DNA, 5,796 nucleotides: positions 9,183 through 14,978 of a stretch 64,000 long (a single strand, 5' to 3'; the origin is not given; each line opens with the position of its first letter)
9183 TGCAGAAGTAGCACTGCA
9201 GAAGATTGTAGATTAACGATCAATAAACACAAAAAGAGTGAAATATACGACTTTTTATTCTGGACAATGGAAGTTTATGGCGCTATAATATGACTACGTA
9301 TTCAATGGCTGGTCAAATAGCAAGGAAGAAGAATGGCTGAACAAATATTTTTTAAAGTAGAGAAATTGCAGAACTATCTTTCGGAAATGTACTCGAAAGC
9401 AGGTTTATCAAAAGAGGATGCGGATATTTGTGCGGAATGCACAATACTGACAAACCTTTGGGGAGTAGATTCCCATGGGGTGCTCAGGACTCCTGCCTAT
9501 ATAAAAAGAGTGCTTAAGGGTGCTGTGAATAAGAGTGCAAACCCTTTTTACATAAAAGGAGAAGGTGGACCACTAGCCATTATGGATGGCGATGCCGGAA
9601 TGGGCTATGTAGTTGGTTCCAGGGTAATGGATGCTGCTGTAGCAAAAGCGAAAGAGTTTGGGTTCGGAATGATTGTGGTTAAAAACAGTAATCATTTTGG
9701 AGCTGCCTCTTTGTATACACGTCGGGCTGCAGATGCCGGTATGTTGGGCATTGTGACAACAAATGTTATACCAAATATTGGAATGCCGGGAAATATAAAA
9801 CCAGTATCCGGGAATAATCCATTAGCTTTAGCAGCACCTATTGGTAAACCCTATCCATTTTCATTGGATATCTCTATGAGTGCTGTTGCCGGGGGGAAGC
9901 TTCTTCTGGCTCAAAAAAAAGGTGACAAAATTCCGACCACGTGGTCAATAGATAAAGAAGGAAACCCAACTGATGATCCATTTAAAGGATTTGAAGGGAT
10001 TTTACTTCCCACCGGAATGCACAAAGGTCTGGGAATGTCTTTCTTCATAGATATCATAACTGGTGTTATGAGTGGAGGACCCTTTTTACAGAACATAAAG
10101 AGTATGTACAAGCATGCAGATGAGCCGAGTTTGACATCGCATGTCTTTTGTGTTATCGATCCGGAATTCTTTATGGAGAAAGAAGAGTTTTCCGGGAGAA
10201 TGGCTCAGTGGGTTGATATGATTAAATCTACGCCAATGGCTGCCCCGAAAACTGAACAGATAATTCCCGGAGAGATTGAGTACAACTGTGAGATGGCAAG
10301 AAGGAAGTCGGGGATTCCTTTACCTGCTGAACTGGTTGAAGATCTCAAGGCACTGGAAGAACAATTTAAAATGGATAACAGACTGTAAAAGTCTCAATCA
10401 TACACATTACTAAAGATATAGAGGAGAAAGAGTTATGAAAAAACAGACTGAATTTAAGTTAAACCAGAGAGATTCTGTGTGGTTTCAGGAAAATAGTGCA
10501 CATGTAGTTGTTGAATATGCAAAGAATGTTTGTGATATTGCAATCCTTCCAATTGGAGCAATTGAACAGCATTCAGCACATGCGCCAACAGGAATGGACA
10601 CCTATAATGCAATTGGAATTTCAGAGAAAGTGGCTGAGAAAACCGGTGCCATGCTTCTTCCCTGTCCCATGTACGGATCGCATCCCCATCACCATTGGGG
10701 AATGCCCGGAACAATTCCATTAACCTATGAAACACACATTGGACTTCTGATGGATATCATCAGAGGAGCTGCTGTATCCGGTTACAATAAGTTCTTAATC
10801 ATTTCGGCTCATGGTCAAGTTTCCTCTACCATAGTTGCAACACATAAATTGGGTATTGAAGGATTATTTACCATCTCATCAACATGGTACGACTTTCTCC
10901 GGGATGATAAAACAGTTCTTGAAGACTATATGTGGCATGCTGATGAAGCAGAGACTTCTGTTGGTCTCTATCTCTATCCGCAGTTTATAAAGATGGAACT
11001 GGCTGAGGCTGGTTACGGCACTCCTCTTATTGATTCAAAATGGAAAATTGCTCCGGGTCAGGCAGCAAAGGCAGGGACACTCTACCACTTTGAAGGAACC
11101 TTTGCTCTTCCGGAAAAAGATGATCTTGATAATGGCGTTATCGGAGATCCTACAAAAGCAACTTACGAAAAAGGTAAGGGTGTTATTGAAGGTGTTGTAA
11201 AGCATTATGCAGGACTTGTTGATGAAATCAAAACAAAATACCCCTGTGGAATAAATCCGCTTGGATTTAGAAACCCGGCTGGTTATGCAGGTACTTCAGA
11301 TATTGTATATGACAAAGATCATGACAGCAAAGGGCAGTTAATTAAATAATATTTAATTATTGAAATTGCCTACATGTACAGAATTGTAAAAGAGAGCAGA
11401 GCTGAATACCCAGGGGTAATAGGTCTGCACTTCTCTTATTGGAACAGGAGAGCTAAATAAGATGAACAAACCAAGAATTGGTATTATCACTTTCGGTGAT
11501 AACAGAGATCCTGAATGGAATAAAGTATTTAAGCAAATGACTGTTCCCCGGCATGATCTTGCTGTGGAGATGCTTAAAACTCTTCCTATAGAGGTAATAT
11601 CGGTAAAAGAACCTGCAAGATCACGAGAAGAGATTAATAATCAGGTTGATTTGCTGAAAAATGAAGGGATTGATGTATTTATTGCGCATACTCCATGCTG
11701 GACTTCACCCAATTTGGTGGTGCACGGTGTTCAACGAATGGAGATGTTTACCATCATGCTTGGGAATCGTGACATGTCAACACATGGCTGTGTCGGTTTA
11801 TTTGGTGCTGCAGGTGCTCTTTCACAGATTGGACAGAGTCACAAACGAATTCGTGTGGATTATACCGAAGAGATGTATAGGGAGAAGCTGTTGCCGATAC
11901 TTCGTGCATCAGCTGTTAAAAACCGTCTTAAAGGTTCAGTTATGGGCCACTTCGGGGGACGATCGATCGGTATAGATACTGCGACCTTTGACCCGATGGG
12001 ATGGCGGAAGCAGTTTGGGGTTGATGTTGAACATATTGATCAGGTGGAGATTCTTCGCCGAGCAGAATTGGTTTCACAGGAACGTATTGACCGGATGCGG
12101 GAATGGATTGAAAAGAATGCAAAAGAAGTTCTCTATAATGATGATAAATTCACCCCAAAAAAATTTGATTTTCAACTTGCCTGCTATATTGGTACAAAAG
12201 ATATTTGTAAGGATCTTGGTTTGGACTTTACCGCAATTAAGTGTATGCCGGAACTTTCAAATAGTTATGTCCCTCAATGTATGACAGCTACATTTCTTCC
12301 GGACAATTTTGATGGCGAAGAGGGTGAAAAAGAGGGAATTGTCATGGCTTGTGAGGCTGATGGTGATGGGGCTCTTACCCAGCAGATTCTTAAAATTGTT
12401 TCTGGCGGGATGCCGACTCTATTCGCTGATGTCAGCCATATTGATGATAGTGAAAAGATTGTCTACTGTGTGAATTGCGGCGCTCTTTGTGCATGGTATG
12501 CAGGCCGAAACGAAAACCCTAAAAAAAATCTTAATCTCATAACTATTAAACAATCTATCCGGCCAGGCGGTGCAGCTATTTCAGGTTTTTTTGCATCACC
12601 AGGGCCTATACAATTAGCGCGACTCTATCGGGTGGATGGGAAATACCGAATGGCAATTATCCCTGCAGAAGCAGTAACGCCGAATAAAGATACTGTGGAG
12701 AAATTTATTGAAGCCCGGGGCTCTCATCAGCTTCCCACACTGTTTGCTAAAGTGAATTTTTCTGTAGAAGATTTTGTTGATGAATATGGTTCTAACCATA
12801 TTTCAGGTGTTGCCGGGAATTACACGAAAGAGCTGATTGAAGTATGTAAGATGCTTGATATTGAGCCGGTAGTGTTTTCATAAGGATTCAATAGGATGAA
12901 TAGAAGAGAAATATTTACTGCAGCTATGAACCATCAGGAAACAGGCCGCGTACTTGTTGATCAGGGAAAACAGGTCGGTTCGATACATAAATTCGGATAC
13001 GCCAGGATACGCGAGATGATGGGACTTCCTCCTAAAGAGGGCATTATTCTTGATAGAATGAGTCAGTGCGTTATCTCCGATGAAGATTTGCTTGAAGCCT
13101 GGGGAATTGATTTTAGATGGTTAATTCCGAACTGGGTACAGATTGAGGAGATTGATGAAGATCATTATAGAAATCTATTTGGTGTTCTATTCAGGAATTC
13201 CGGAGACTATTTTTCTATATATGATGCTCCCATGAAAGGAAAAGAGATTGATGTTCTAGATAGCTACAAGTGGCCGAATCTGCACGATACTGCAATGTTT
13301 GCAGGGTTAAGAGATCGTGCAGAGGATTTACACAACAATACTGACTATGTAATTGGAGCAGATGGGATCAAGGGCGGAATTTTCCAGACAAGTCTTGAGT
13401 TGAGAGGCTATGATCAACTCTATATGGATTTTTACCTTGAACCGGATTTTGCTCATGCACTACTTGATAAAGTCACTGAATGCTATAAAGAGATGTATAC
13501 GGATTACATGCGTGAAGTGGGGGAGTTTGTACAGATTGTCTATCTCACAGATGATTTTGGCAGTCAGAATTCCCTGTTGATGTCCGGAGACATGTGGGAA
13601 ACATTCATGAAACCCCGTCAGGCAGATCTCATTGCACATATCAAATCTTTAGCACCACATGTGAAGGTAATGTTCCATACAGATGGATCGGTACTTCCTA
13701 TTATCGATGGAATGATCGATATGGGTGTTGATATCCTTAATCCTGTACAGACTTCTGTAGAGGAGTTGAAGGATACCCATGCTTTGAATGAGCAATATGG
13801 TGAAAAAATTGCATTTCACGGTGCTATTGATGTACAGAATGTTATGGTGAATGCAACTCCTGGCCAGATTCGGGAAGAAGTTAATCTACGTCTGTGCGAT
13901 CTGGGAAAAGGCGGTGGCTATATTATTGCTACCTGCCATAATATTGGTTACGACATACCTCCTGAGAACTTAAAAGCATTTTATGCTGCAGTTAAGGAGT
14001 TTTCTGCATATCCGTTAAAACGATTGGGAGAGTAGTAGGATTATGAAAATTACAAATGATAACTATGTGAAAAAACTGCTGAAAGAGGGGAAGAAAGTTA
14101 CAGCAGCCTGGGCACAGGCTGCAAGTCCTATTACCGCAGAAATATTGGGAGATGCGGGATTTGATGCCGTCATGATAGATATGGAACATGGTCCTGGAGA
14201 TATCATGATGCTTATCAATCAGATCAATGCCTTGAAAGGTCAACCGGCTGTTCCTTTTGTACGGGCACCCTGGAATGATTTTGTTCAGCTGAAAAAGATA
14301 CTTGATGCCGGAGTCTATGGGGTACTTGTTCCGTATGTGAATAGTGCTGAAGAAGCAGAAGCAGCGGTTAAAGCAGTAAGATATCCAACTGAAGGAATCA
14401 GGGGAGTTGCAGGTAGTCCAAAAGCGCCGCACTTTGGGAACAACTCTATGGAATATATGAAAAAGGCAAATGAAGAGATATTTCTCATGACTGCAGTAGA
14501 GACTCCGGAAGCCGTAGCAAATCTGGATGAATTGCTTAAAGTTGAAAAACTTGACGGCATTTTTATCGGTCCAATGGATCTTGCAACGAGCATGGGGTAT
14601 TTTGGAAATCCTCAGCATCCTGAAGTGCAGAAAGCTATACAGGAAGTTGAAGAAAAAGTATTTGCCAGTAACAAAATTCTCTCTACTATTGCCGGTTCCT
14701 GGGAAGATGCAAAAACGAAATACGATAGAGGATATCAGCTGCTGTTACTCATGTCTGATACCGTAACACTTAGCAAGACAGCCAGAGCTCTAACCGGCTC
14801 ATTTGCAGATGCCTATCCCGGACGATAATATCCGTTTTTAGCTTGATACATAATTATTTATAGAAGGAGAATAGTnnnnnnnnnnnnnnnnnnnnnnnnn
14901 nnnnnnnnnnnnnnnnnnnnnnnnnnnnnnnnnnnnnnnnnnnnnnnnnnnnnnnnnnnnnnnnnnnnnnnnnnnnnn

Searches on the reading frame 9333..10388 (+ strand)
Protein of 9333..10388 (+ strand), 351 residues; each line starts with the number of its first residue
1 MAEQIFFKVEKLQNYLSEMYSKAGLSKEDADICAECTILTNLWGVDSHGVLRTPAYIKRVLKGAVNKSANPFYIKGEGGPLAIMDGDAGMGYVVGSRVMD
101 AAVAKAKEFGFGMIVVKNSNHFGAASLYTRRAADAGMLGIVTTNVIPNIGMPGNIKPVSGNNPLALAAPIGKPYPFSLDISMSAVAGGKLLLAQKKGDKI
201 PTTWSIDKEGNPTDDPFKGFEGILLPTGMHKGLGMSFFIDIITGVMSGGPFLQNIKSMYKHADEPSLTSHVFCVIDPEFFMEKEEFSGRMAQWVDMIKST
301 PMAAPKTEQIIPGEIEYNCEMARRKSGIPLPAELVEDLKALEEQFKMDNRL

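Call 30: search_protein_families(library=pfam, proteins=[window:9333-10388:+], max_evalue=0.00001)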
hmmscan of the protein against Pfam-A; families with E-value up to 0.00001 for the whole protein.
window:9333-10388:+ (351 aa): 1 family
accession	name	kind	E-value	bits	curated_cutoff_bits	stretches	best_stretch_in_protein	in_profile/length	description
PF02615.19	Ldh_2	-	5.5e-109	364.7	38.8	1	8-339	2-333/333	Malate/L-lactate dehydrogenase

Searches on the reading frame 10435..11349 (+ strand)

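Call 30: search_protein_families(library=pfam, proteins=[window:10435-11349:+], max_evalue=0.00001)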
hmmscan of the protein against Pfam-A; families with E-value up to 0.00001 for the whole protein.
window:10435-11349:+ (304 aa): 1 family
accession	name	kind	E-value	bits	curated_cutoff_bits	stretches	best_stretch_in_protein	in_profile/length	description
PF02633.19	Creatininase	-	6.9e-47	160.3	31.3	1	28-260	10-236/238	Creatinine amidohydrolase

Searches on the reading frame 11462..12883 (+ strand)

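Call 31: search_protein_families(library=pfam, proteins=[window:11462-12883:+], max_evalue=0.00001)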
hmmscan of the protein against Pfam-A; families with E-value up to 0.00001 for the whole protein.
window:11462-12883:+ (473 aa): 2 families
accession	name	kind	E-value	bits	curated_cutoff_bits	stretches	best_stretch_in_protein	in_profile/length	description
PF02952.23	Fucose_iso_C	-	8.7e-22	77.7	29.3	1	336-468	1-138/143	L-fucose isomerase, C-terminal domain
PF07881.17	Fucose_iso_N1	-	7.2e-10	39.4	28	1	3-158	1-169/169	L-fucose isomerase, first N-terminal domain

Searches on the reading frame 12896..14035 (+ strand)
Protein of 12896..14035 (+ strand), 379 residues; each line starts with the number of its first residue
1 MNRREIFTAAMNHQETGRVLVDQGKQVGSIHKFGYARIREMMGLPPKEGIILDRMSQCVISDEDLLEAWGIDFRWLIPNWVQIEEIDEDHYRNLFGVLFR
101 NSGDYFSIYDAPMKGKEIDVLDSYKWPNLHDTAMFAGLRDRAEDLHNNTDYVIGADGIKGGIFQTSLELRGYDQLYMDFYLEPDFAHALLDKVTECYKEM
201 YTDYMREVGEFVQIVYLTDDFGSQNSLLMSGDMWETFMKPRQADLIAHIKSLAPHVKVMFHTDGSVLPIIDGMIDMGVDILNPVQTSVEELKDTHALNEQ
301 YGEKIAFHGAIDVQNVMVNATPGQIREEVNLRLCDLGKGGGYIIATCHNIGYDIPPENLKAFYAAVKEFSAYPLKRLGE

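Call 31: search_protein_families(library=pfam, proteins=[window:12896-14035:+], max_evalue=0.00001)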
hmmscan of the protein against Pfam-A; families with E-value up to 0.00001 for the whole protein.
window:12896-14035:+ (379 aa): 1 family
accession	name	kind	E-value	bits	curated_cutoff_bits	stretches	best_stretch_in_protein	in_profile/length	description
PF01208.23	URO-D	-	3.4e-26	92.5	23.9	1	163-369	147-346/346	Uroporphyrinogen decarboxylase (URO-D)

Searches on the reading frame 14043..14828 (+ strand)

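Call 31: search_protein_families(library=pfam, proteins=[window:14043-14828:+], max_evalue=0.00001)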
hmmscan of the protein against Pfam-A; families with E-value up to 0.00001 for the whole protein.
window:14043-14828:+ (261 aa): 1 family
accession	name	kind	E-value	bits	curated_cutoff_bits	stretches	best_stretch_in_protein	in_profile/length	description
PF03328.21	HpcH_HpaI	-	1.9e-43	148.8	25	1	22-240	4-215/221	HpcH/HpaI aldolase/citrate lyase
